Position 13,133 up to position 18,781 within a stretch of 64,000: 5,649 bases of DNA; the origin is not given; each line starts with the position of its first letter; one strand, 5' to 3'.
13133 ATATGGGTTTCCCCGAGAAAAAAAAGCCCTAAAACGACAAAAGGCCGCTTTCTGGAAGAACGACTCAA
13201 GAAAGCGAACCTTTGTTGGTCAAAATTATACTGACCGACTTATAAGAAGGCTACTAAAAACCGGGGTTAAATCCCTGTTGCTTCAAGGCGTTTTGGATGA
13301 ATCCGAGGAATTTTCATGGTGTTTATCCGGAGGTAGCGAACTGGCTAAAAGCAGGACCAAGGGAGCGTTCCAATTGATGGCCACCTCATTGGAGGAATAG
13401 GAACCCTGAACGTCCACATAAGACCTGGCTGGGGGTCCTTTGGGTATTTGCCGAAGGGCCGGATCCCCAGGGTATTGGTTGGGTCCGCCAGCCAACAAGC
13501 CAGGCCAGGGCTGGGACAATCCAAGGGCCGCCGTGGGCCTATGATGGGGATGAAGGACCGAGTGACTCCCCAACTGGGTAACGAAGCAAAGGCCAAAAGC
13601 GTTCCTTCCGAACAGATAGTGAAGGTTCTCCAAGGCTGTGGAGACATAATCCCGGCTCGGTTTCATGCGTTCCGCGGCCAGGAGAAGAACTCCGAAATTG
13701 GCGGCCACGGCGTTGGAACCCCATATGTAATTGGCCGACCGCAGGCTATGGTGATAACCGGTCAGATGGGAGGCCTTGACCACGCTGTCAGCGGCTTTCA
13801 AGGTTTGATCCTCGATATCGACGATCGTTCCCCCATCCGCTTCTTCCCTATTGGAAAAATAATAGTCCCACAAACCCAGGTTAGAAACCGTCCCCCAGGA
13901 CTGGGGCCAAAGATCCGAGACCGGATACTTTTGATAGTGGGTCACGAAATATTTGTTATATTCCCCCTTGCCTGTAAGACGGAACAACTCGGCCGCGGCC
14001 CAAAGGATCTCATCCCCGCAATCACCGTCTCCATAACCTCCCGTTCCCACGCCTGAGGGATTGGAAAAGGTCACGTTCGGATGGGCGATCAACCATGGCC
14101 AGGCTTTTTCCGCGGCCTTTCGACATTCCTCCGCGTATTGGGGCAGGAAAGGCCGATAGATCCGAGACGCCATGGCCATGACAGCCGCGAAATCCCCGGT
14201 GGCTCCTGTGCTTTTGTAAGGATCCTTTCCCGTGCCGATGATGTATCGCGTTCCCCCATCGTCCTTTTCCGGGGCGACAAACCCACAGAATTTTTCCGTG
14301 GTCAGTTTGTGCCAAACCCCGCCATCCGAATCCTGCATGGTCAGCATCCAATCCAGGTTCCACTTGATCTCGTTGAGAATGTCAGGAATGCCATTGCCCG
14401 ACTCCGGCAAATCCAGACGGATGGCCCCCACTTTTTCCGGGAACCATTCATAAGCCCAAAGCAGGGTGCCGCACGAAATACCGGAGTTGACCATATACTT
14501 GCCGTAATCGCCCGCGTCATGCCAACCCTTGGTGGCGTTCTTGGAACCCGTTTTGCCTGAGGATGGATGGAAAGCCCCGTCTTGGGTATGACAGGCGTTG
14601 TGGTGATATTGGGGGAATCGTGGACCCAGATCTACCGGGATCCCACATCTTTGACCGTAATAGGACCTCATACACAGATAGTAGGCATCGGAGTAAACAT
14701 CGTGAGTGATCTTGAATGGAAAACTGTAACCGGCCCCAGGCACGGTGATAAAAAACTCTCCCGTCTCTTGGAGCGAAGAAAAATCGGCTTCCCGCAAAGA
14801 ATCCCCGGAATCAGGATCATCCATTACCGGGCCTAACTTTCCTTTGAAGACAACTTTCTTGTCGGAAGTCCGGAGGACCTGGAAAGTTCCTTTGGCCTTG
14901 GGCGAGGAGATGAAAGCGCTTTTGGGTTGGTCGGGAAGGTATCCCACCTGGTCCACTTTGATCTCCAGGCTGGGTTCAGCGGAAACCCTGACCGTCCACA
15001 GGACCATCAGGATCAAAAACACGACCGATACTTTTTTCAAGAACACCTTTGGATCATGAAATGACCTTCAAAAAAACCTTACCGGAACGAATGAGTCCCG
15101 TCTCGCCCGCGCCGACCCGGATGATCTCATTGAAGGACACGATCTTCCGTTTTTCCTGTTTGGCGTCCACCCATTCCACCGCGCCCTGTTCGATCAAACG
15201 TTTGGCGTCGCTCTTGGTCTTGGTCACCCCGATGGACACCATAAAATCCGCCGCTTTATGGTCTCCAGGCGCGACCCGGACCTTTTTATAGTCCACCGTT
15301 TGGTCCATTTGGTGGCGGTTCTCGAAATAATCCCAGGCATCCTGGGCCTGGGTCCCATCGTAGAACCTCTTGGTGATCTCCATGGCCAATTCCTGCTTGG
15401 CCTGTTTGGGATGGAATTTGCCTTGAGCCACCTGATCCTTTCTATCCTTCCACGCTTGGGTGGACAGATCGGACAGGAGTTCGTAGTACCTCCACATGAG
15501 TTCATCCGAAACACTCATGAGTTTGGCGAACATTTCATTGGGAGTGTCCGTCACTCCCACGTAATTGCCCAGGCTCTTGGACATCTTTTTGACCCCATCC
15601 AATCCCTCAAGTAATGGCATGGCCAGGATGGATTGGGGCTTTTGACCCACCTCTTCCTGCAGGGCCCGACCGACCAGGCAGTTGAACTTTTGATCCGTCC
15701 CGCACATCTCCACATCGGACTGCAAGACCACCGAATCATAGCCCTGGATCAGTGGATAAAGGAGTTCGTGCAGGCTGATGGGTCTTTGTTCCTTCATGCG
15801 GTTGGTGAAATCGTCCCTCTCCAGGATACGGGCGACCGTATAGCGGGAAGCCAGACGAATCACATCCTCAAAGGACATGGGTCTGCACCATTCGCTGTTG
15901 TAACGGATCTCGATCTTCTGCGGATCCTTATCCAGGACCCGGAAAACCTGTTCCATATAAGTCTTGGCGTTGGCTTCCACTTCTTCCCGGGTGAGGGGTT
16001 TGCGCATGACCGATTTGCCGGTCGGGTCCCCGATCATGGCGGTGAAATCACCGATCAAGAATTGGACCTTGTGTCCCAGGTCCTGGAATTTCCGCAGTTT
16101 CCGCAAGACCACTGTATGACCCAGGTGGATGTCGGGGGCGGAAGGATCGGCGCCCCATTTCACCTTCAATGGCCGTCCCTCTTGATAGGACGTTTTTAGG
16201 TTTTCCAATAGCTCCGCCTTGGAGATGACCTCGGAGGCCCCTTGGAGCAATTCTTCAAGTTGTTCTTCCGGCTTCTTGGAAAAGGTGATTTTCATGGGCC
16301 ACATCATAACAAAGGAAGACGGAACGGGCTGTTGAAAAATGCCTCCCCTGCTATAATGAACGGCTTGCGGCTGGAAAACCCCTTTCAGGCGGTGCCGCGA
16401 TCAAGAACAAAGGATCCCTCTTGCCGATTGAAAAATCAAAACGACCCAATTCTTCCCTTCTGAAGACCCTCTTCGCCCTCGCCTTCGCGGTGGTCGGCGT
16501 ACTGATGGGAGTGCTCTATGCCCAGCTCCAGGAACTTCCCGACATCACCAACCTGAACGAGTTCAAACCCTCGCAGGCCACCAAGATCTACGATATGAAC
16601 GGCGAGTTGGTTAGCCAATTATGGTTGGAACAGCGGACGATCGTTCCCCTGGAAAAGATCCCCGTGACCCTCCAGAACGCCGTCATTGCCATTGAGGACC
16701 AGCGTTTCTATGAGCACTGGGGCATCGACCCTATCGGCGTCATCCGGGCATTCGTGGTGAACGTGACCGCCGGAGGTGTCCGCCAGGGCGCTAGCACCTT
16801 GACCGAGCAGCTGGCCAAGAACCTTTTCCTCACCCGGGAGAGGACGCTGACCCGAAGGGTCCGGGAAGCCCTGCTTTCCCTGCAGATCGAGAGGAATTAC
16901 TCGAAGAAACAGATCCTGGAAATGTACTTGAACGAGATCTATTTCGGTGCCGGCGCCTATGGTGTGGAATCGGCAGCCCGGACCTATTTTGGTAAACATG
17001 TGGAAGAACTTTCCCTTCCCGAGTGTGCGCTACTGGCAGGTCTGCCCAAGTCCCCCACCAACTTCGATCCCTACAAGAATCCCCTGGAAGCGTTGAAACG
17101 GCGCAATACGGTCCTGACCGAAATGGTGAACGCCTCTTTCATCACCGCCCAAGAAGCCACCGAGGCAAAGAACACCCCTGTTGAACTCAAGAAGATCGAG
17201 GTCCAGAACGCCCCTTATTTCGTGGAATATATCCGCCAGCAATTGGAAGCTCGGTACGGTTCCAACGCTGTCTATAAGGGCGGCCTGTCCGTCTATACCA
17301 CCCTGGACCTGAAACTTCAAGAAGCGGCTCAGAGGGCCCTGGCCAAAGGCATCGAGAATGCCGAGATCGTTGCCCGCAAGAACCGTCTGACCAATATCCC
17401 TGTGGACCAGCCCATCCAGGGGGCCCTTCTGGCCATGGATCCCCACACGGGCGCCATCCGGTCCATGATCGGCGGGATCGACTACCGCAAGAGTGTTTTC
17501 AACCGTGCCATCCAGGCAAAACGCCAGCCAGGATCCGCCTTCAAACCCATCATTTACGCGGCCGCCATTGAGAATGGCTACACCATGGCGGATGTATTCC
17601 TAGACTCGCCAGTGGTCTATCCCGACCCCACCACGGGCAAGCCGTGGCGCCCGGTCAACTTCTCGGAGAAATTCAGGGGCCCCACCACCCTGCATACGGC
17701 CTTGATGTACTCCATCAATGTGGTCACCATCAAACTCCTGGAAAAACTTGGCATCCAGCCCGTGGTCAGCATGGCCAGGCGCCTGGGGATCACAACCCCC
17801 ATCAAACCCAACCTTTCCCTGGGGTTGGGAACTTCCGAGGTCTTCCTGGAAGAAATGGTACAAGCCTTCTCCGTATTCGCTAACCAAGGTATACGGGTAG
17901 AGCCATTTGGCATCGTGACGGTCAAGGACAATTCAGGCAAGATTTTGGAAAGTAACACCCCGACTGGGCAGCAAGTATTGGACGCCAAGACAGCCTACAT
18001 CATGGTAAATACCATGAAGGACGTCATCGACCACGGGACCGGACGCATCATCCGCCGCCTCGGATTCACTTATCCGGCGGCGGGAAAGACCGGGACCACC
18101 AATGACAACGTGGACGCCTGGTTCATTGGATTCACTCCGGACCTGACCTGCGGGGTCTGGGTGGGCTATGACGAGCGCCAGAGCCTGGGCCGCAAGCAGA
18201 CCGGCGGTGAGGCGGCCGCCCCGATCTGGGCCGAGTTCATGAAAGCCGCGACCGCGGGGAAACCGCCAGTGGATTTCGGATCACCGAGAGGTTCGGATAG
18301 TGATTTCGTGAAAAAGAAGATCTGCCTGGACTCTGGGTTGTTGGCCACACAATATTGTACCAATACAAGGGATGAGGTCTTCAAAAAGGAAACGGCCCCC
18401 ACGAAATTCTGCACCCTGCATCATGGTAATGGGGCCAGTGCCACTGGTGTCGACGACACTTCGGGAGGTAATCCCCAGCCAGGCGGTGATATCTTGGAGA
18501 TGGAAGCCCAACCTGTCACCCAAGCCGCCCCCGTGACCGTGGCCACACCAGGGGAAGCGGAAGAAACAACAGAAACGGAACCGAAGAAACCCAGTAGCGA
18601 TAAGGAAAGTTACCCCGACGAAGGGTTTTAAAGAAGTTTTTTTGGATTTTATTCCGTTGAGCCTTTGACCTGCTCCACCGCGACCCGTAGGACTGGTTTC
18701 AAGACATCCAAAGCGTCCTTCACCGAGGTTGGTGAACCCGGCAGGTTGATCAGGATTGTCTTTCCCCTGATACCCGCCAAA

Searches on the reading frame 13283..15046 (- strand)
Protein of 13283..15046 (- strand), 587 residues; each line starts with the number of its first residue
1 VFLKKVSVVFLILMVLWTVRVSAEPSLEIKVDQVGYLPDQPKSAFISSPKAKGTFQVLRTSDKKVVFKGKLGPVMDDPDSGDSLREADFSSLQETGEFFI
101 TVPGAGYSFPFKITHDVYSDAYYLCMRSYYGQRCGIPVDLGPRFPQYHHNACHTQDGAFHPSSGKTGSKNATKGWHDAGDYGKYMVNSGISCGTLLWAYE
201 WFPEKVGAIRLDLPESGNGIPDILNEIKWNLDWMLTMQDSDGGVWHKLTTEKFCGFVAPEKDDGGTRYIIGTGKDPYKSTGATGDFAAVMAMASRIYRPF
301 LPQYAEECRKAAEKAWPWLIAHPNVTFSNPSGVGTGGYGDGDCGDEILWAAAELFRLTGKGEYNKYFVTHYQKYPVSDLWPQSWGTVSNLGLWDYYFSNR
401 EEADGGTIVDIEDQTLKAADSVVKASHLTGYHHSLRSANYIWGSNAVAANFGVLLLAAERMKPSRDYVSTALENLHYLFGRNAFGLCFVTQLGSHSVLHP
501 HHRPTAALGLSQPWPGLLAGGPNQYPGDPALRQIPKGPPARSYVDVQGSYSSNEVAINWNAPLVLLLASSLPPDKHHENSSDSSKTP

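Call 78: search_protein_families(library=pfam, proteins=[window:13283-15046:-])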
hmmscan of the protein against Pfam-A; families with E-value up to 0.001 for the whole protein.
window:13283-15046:- (587 aa): 2 families
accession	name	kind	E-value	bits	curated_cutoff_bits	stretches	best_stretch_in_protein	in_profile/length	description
PF00759.25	Glyco_hydro_9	-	7e-95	319.4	27.7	1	118-567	1-444/444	Glycosyl hydrolase family 9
PF02927.20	CelD_N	-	5.4e-21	75.6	24.6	1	28-106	5-85/86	Cellulase N-terminal ig-like domain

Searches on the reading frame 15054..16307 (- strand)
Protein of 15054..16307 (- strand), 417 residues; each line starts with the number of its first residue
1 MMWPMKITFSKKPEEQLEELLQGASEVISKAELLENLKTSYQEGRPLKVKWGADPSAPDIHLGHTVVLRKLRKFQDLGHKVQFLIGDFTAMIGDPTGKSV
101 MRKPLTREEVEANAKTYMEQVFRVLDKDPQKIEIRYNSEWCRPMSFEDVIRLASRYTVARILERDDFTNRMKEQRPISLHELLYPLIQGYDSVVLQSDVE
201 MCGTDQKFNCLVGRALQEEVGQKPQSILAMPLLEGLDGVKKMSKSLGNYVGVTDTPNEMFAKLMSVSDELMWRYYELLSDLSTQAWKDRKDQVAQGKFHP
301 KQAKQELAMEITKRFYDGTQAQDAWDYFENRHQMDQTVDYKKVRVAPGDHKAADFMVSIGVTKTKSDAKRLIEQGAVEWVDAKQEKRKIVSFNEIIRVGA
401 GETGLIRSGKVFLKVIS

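Call 78: search_protein_families(library=pfam, proteins=[window:15054-16307:-])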
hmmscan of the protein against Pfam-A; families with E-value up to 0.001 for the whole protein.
window:15054-16307:- (417 aa): 1 family
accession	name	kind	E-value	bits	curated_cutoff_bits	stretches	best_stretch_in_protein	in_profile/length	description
PF00579.31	tRNA-synt_1b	-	1.2e-77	261.5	21.1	1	44-331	3-290/292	tRNA synthetases class I (W and Y)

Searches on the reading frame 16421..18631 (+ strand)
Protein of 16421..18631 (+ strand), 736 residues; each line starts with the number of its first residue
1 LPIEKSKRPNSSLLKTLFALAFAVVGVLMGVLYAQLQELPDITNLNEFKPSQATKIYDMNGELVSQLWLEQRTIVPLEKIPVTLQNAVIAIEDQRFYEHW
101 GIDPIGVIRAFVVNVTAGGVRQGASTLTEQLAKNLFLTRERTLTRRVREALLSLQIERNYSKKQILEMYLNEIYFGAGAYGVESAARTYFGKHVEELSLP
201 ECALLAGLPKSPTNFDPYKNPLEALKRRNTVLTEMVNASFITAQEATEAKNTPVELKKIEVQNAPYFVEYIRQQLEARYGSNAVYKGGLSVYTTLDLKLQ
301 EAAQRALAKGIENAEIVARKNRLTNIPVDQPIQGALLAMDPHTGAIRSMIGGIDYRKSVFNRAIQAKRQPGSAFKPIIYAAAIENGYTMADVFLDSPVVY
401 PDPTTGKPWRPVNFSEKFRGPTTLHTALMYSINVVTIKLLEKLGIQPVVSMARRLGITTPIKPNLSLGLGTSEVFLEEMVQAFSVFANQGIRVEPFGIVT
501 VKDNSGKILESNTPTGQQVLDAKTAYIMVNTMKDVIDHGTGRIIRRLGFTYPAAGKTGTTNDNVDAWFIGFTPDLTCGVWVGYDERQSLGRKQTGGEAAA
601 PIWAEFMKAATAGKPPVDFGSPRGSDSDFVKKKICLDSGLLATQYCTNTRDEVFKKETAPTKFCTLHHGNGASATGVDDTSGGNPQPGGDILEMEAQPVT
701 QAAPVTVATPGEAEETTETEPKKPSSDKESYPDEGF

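Call 78: search_protein_families(library=pfam, proteins=[window:16421-18631:+])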
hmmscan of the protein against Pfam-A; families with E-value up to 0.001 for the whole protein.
window:16421-18631:+ (736 aa): 2 families
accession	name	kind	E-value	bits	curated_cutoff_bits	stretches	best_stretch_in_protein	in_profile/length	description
PF00912.28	Transgly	-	3.4e-69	232.3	27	1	62-235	3-177/178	Transglycosylase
PF00905.27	Transpeptidase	-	1e-33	117.3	22.1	1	334-608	1-299/299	Penicillin binding protein transpeptidase domain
